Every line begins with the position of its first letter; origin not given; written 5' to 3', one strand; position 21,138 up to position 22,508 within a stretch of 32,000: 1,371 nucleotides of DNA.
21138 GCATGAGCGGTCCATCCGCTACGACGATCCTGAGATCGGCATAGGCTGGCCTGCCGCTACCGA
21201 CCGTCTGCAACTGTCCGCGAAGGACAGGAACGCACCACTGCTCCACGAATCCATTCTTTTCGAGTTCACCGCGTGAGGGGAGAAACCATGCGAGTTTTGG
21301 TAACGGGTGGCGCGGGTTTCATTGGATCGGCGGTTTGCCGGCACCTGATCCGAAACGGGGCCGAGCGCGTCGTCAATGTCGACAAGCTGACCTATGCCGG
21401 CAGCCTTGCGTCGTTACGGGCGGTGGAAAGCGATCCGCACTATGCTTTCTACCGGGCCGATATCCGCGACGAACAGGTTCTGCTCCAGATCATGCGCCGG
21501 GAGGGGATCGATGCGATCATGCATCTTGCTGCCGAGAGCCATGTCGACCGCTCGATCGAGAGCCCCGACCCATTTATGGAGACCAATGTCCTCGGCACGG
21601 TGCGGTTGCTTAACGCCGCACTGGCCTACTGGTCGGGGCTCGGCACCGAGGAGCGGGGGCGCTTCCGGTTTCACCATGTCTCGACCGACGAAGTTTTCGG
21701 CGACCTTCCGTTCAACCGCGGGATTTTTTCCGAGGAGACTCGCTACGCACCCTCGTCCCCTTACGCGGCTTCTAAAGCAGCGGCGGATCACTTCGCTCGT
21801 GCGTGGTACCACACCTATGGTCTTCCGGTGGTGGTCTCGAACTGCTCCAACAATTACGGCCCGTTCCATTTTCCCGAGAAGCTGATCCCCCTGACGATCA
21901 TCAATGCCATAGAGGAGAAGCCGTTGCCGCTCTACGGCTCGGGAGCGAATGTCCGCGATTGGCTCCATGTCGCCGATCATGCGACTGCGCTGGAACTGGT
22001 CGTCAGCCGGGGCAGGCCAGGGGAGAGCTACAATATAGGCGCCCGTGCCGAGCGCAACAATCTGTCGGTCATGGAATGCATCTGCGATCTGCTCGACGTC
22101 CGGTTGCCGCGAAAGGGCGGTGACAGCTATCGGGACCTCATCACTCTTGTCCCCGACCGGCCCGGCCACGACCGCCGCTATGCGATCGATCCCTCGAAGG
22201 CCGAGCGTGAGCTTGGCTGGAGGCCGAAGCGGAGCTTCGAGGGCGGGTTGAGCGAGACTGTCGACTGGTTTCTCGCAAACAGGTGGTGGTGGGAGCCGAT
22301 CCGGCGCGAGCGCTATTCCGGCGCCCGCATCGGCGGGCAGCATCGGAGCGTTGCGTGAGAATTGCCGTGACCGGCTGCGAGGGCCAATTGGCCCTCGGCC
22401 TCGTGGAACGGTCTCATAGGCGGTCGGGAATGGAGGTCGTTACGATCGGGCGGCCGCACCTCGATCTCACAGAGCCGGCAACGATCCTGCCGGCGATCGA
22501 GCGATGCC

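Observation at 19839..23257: Complete dTDP-L-rhamnose pathway embedded in an operon for a polymer reported to contain no rhamnose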

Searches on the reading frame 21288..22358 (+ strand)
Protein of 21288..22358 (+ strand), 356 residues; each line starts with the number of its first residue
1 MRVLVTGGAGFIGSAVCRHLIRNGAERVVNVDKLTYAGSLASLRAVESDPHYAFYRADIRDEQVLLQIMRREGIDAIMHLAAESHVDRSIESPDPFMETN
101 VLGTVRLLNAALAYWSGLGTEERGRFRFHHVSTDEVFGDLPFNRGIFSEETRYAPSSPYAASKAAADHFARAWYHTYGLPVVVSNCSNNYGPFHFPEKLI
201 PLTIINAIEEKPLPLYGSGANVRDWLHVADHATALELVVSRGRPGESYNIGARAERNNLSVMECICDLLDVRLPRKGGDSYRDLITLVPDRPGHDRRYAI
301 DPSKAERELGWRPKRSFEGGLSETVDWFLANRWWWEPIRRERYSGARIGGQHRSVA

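Call 8: search_protein_families(library=ncbifam, proteins=[window:21288-22358:+])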
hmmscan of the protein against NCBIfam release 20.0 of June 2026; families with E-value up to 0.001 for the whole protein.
window:21288-22358:+ (356 aa): 44 families (the best 25 are shown)
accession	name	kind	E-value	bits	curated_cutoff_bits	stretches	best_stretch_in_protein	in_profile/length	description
NF007490.0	PRK10084.1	subfamily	2.5e-144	480.7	649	1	1-344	1-350/361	dTDP-glucose 4,6-dehydratase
NF007582.0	PRK10217.1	equivalog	4.1e-144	480.1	698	1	2-350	3-353/355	dTDP-glucose 4,6-dehydratase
TIGR01181.1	dTDP_gluc_dehyt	equivalog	3.5e-136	453.5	365.1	1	2-338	1-321/321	dTDP-glucose 4,6-dehydratase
TIGR04180.1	EDH_00030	hypoth_equivalog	7.5e-35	120.4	475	1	3-274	1-261/297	NAD-dependent 4,6-dehydratase LegB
TIGR01179.1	galE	equivalog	8.2e-35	120.2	262.3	1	2-327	1-324/332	UDP-glucose 4-epimerase GalE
NF007956.0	PRK10675.1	subfamily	1.1e-26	93.8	394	2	1-165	1-155/338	UDP-glucose 4-epimerase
TIGR02622.1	CDP_4_6_dhtase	equivalog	3.6e-25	88.8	278.45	1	2-329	6-331/352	CDP-glucose 4,6-dehydratase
TIGR03466.1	HpnA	hypoth_equivalog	4.2e-22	78.5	367.65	1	1-253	1-231/327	hopanoid-associated sugar epimerase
TIGR01472.1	gmd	equivalog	1.9e-18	66.8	415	1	53-321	57-331/342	GDP-mannose 4,6-dehydratase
TIGR02197.1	heptose_epim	equivalog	1.9e-14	53.5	274.6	1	3-268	1-259/316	ADP-glyceromanno-heptose 6-epimerase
NF042422.1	oxyalk_red_OleD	equivalog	4.3e-13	49.3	580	1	1-113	1-99/329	2-alkyl-3-oxoalkanoate reductase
NF043036.1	ErythonDh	equivalog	5.9e-12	45.4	325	1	1-168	1-158/321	D-erythronate dehydrogenase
NF047922.1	GDPFucSynFcl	equivalog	1.1e-11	44.8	500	1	157-332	132-305/308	GDP-L-fucose synthase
TIGR01214.1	rmlD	equivalog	1.3e-10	40.8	224.05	1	2-173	1-138/285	dTDP-4-dehydrorhamnose reductase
NF052578.1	StrlDmthSdmBMthl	equivalog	2.7e-10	40.5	600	1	1-251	1-228/328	sterol demethylase protein SdmB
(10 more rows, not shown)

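Call 9: search_protein_families(library=pfam, proteins=[window:21288-22358:+])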
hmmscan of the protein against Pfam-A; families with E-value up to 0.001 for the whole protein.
window:21288-22358:+ (356 aa): 8 families
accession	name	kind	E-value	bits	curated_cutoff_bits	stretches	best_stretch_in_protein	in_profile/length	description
PF16363.11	GDP_Man_Dehyd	-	1.4e-84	284.9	27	1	4-324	1-332/332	GDP-mannose 4,6 dehydratase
PF01370.27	Epimerase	-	2.7e-65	220.6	20.9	1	3-251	1-240/240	NAD dependent epimerase/dehydratase family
PF02719.21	Polysacc_synt_2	-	3.7e-14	53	20.2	1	3-113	1-117/293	Polysaccharide biosynthesis protein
PF01073.25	3Beta_HSD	-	6.1e-12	45.6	22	1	4-167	1-154/280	3-beta hydroxysteroid dehydrogenase/isomerase family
PF04321.23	RmlD_sub_bind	-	3.9e-11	43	27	1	1-171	1-137/287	RmlD substrate binding domain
PF07993.18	NAD_binding_4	-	6e-11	42.4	20.1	1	5-187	1-205/258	Male sterility protein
PF00106.31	adh_short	-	7.4e-10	39.1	26.6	1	3-116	3-124/195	short chain dehydrogenase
PF08659.16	KR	-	3.7e-05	24.2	22.6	1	3-81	3-89/180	KR domain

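Call 62: search_solved_structures(query=window:21288-22355:+, show_alignments=1, max_evalue=1e-60)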
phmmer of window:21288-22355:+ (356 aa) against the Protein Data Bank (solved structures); distinct sequences matched with E-value up to 1e-60: 9.
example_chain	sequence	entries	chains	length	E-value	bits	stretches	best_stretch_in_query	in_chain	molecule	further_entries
1g1a_A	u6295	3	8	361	4.9e-136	456.6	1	1-343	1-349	DTDP-D-GLUCOSE 4,6-DEHYDRATASE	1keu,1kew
1bxk_A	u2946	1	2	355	3e-133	447.4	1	2-349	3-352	PROTEIN (DTDP-GLUCOSE 4,6-DEHYDRATASE)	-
8du1_A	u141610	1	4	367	2.8e-111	375.1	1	3-340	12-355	dTDP-glucose 4,6-dehydratase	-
6bi4_A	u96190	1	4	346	1e-99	337.1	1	1-340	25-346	dTDP-glucose 4,6-dehydratase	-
2hun_A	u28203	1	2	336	1.1e-98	333.7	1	1-342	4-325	336aa long hypothetical dTDP-glucose 4,6-dehydratase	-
1r66_A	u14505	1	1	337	7e-89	301.4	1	1-340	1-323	TDP-glucose-4,6-dehydratase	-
1r6d_A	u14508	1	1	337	8.5e-88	297.9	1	1-340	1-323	TDP-glucose-4,6-dehydratase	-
1kep_A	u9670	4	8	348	4e-81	275.9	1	2-337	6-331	dTDP-D-glucose 4,6-dehydratase | DTDP-GLUCOSE 4,6-DEHYDRATASE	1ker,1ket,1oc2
8shh_A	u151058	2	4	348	6.5e-81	275.2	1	2-341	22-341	dTDP-glucose 4,6-dehydratase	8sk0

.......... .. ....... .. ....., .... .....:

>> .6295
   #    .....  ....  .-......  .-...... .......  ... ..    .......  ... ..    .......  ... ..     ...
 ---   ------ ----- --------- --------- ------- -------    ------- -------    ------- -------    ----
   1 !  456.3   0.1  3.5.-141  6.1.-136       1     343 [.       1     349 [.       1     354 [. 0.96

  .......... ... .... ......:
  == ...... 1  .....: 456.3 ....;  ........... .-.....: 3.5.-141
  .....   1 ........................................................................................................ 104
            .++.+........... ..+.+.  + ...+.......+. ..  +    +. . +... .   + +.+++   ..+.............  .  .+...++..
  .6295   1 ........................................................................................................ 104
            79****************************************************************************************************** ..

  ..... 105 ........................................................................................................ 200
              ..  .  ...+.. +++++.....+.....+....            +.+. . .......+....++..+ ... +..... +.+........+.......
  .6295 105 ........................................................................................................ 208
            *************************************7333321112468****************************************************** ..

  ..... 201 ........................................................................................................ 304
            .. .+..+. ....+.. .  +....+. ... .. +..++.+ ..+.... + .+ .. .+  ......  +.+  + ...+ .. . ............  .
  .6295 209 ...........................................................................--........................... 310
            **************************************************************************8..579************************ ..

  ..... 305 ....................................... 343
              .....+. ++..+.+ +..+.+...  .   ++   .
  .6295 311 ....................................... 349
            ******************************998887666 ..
